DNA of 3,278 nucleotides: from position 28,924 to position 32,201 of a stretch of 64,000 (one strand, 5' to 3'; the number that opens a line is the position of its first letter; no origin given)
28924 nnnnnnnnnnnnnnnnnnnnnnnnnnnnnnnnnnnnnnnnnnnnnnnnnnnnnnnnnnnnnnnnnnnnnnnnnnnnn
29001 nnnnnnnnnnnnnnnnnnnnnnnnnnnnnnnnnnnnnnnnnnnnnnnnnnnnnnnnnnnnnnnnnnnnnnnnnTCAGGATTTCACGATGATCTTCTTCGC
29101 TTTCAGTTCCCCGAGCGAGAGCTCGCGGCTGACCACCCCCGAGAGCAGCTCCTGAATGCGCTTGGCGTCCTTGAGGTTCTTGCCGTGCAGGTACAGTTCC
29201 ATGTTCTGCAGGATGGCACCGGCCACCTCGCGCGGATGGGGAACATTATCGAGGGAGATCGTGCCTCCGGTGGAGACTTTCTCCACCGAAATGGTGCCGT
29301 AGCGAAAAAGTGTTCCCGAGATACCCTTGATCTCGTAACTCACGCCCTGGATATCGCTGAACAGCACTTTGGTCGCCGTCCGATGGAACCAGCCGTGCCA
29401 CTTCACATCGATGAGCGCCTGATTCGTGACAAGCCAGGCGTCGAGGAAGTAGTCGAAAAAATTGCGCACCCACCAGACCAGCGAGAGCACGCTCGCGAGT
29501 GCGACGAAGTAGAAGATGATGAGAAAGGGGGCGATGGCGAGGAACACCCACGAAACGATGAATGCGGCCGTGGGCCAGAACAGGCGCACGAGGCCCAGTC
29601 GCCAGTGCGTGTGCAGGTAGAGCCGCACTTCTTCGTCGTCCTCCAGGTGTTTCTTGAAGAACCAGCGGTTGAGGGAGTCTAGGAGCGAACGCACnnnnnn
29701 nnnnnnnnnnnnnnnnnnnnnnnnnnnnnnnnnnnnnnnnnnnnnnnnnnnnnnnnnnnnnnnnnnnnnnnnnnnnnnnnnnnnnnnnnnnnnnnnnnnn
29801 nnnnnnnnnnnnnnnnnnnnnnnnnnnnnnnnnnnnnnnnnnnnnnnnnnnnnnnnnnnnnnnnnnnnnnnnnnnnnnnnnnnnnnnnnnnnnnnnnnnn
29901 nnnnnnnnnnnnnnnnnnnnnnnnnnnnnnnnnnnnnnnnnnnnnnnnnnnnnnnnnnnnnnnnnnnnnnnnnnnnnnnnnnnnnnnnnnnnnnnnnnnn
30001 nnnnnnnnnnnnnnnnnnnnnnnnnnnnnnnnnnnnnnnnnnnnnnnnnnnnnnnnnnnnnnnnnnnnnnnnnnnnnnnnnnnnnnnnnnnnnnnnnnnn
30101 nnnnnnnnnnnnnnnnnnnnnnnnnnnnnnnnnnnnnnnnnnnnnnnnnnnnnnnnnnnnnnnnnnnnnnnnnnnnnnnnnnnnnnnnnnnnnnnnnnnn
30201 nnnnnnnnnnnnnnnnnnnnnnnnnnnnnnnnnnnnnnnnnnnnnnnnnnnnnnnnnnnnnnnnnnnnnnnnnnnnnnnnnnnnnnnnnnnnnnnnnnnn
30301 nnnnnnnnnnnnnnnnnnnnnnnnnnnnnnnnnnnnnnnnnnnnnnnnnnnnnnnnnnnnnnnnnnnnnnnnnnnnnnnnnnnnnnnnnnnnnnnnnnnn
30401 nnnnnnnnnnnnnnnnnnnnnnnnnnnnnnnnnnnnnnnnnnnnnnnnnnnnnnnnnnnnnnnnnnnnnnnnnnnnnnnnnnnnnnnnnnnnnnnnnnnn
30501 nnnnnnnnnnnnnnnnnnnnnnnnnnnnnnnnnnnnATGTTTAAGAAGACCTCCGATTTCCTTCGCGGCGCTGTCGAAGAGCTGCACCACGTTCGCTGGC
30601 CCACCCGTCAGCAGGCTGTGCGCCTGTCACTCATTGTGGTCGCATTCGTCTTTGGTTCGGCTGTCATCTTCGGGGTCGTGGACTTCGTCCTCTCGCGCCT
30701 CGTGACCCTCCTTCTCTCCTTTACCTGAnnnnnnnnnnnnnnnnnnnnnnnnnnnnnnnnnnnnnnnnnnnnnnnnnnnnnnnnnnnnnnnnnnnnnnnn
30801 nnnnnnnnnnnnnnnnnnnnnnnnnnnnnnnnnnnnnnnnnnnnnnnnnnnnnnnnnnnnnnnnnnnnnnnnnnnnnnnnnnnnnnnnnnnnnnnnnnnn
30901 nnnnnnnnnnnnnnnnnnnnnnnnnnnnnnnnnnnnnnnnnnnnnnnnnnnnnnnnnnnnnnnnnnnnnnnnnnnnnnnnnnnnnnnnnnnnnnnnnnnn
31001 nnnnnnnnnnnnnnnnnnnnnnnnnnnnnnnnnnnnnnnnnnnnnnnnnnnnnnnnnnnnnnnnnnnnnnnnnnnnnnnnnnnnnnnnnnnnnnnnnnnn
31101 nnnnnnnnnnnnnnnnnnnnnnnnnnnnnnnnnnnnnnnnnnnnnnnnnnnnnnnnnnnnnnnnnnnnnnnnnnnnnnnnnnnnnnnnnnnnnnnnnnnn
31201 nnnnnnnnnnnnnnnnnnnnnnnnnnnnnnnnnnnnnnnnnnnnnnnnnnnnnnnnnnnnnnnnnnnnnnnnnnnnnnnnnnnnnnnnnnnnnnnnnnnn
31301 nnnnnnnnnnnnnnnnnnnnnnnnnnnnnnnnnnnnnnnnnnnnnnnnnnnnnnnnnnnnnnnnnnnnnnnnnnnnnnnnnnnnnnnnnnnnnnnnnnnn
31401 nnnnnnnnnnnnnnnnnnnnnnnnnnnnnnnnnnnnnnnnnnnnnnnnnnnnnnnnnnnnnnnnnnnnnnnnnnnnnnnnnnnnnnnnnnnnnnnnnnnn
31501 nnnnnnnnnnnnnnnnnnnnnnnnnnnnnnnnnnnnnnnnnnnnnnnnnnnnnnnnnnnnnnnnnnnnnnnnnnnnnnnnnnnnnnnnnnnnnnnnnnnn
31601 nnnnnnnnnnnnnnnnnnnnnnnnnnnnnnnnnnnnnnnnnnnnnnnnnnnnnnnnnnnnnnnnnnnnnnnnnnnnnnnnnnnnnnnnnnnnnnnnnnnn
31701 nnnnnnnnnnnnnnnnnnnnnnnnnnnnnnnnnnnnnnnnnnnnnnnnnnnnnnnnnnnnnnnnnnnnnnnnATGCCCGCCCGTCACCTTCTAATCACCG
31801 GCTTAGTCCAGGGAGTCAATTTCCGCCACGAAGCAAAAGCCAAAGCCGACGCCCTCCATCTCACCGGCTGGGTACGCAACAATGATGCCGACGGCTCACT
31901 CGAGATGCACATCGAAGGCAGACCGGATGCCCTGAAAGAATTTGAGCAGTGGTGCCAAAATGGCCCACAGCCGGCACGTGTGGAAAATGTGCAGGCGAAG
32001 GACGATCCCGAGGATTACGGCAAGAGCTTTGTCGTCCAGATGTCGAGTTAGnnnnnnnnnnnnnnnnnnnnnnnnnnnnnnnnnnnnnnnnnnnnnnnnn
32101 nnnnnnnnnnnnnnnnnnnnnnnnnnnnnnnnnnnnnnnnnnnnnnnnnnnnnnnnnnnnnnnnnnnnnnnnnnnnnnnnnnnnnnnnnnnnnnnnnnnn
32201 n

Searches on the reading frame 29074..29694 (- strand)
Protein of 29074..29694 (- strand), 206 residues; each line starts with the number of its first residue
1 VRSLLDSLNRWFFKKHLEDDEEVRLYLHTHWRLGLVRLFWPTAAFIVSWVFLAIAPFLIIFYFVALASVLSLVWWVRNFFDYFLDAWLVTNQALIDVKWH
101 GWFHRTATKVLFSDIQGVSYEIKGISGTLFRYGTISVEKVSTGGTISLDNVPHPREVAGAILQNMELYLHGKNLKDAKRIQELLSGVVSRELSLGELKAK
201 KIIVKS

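Call 38: search_protein_families(library=pfam, proteins=[window:29074-29694:-])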
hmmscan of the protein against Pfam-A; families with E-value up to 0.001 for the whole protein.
window:29074-29694:- (206 aa): 1 family
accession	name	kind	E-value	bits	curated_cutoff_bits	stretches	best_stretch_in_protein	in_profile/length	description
PF03703.20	bPH_2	-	4.9e-06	27.1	22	1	100-159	17-76/78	Bacterial PH domain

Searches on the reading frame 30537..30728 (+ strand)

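Call 50: search_protein_families(library=pfam, proteins=[window:30537-30728:+], max_evalue=0.0001)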
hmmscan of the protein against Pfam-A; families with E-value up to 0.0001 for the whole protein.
window:30537-30728:+ (63 aa): 1 family
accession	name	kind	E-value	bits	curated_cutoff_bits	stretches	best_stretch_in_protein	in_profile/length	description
PF00584.25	SecE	-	5.6e-16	58.7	22.7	1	7-60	2-55/55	SecE/Sec61-gamma subunits of protein translocation complex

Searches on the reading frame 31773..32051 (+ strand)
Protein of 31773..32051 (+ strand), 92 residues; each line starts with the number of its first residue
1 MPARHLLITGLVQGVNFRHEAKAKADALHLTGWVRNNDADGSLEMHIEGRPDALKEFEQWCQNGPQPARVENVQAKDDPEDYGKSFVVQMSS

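Call 50: search_protein_families(library=pfam, proteins=[window:31773-32051:+], max_evalue=0.0001)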
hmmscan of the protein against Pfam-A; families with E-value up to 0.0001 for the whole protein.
window:31773-32051:+ (92 aa): 1 family
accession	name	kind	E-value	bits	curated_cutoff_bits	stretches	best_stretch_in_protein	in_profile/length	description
PF00708.24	Acylphosphatase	-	1.3e-22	80.3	22.5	1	5-86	2-83/85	Acylphosphatase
